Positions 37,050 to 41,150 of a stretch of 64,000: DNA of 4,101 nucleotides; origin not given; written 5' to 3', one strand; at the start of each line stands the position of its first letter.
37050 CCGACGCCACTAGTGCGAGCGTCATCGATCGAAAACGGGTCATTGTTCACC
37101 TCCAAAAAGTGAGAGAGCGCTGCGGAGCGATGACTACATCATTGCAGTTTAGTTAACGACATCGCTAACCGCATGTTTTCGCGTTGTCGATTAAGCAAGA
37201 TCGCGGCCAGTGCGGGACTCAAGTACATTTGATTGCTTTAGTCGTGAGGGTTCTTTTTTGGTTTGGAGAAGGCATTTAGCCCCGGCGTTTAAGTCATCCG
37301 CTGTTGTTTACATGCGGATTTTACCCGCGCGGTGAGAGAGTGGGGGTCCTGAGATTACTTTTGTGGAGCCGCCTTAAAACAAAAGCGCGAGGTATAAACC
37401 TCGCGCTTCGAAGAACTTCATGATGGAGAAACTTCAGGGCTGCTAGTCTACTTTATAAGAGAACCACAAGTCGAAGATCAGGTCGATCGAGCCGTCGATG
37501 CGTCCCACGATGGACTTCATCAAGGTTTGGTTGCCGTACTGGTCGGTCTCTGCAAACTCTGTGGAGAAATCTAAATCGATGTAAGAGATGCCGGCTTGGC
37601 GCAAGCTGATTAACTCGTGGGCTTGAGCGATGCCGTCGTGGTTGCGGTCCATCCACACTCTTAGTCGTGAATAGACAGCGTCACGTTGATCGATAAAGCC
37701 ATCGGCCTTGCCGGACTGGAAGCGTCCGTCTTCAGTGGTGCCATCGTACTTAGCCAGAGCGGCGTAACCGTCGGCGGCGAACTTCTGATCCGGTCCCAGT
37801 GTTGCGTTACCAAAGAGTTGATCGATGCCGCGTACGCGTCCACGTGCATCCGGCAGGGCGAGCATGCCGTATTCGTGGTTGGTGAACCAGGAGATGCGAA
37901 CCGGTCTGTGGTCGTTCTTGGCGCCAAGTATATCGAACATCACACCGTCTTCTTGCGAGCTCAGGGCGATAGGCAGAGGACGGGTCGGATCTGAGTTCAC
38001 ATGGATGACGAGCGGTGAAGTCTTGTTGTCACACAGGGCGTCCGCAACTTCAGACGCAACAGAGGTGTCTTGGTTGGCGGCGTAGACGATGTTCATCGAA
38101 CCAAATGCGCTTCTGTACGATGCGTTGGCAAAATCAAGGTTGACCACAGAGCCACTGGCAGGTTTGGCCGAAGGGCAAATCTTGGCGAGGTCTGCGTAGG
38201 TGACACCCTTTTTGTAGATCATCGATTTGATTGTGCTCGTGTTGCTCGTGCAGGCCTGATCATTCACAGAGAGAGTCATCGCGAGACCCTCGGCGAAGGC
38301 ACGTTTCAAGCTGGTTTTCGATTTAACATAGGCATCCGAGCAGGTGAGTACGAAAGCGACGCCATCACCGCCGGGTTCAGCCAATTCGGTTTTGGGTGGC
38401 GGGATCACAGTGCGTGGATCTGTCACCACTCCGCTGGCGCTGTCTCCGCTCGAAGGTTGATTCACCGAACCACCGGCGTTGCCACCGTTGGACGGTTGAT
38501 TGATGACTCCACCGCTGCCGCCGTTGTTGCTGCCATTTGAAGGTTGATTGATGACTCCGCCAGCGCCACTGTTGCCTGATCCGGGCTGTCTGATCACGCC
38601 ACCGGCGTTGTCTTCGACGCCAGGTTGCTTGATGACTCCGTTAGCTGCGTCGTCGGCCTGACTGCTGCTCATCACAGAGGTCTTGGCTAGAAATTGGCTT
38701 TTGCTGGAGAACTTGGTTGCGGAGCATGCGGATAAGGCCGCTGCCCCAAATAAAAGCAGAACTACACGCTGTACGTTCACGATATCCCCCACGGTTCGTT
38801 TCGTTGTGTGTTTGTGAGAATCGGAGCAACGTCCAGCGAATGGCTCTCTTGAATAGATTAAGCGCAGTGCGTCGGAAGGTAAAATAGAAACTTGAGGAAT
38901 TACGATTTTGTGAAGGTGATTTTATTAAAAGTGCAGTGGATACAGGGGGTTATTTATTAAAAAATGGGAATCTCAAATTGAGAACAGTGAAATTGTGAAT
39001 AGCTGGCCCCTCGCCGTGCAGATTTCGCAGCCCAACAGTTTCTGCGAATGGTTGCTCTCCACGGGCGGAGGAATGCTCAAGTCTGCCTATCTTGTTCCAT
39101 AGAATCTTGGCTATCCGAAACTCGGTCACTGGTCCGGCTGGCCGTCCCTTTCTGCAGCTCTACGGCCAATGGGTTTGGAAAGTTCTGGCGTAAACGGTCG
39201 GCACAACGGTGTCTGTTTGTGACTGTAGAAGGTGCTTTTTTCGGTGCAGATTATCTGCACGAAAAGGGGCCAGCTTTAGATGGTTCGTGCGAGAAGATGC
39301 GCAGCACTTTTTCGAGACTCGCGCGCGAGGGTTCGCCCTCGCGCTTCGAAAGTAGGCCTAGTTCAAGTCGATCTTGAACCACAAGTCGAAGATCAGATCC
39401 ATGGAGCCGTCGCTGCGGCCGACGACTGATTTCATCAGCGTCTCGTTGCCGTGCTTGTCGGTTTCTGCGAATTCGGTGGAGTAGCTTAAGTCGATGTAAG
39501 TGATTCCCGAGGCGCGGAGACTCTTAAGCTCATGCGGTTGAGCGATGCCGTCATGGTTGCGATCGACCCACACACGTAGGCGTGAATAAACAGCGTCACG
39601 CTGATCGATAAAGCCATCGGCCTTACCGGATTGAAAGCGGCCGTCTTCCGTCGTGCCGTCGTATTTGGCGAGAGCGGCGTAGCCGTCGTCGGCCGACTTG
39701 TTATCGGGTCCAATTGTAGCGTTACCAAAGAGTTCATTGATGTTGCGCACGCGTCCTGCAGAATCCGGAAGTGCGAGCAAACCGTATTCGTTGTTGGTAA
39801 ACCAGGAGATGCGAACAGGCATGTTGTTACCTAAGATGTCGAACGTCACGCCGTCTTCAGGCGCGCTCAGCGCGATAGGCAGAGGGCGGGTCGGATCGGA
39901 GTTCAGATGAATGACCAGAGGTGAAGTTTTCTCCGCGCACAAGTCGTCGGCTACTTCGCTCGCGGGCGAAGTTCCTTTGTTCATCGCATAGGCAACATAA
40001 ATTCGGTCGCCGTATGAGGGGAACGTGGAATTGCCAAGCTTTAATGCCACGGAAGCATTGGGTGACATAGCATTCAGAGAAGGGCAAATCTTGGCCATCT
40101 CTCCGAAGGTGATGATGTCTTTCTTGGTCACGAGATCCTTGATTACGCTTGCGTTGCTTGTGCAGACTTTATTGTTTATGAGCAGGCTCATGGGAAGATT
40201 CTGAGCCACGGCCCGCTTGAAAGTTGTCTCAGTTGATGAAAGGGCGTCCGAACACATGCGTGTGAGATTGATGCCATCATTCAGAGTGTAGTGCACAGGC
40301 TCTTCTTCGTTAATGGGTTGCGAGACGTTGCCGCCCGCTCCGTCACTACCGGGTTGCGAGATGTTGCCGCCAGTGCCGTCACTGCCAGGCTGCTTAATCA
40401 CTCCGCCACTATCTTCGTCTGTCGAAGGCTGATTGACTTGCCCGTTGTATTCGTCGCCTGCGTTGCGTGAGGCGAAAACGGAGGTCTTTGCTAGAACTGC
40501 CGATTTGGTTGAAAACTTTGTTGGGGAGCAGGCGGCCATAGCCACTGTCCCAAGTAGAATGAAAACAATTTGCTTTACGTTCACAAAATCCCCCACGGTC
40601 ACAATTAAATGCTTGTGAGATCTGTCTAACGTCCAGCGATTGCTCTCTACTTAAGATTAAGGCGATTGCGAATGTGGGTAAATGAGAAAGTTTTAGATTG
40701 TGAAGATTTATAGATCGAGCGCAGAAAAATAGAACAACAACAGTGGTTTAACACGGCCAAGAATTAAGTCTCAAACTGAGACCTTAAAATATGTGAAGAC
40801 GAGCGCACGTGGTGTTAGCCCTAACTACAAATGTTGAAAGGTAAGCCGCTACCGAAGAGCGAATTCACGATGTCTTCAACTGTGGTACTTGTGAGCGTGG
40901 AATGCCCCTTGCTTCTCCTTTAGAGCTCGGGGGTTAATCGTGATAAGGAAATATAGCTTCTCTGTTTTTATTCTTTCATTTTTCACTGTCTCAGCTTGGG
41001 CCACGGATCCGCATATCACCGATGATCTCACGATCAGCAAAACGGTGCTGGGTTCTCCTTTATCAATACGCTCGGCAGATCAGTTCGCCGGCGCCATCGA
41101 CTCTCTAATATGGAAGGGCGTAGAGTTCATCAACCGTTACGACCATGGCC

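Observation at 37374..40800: Tandem duplication of a complete lipoprotein module (leader, CDS, 3' hairpin) kept under purifying selection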

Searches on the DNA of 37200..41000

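Call 51: search_rna_families(source=window, start=37200, end=41000, threshold=evalue, max_evalue=1)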
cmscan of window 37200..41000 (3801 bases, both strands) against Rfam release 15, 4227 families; matches with E-value up to 1: 0.
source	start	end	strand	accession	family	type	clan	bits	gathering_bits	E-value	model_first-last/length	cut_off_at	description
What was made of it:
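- Tried and rejected: Rfam found nothing in the region at E<=1 (call 51).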

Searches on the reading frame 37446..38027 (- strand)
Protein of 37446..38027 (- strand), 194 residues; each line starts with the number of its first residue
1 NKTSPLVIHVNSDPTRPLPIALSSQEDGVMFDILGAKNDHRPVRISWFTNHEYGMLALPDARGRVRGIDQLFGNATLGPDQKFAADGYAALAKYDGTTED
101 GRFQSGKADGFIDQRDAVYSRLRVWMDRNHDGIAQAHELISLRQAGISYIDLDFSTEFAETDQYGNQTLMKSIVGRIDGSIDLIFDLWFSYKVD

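Call 43: search_protein_representatives(protein=window:37446-38027:-)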
Query: 194 residues. Proteins with E-value up to 0.001 (for the whole library): 11607; up to 1e-10: 3749; up to 1e-30: 273. The best 150 are listed.
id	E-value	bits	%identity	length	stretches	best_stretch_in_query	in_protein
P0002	8.3e-98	342.4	82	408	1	2-191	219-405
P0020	3.2e-81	288.3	63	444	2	3-191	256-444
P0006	2.9e-77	275.4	64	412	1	2-190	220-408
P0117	2.1e-74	266.1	62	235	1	3-192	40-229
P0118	2.9e-72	259.1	59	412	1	1-192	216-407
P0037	4.5e-71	255.2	62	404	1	3-192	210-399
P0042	4.9e-70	251.8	61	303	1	4-192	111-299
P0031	1.7e-67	243.5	58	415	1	2-191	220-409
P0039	1.2e-64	234.2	63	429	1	2-193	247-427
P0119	1.2e-61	224.5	56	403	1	3-191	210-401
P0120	5.4e-61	222.3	54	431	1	3-192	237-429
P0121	7.0e-58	212.2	51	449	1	4-191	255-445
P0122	8.4e-58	211.9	61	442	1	4-191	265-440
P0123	9.5e-58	211.7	55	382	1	3-193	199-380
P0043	3.5e-57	209.9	58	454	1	4-191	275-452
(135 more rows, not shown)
